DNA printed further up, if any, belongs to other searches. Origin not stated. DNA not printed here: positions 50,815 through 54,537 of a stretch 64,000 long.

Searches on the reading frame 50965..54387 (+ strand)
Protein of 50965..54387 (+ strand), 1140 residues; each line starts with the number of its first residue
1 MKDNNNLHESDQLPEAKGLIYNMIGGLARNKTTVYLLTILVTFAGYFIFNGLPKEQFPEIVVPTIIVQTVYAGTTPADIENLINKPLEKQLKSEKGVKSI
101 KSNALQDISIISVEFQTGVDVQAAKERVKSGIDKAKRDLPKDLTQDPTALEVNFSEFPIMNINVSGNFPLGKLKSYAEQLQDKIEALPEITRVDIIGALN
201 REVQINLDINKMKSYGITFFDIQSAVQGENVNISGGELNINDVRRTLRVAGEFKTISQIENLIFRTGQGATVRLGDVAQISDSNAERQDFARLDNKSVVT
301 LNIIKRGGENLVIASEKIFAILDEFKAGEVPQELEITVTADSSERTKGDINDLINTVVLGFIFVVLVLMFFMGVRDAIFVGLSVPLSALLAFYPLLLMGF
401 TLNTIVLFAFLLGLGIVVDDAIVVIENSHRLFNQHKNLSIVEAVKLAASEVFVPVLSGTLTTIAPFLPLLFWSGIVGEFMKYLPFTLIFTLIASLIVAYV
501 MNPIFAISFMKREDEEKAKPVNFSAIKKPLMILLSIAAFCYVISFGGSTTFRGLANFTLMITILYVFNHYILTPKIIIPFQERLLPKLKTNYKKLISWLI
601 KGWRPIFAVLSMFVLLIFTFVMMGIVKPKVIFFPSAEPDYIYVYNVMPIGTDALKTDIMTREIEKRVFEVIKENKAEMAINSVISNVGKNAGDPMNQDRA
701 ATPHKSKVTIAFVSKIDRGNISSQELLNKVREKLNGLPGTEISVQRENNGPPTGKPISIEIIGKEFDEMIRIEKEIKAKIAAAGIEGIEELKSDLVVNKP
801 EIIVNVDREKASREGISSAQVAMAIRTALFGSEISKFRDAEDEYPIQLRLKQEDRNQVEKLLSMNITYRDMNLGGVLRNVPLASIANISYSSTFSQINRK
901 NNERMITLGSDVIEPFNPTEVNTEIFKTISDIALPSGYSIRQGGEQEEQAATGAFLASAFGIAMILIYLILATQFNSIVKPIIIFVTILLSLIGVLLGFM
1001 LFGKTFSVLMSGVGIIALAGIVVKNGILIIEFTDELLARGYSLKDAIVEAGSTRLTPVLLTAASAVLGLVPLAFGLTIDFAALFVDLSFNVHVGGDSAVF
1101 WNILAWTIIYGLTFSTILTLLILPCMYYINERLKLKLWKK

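Call 67: search_protein_families(library=pfam, proteins=[window:50965-54387:+], max_evalue=0.001)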
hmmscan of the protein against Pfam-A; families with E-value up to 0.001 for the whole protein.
window:50965-54387:+ (1140 aa): 1 family
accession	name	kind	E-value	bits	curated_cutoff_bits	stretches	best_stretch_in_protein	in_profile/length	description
PF00873.25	ACR_tran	-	1e-179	599.9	28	2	31-578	9-553/1021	AcrB/AcrD/AcrF family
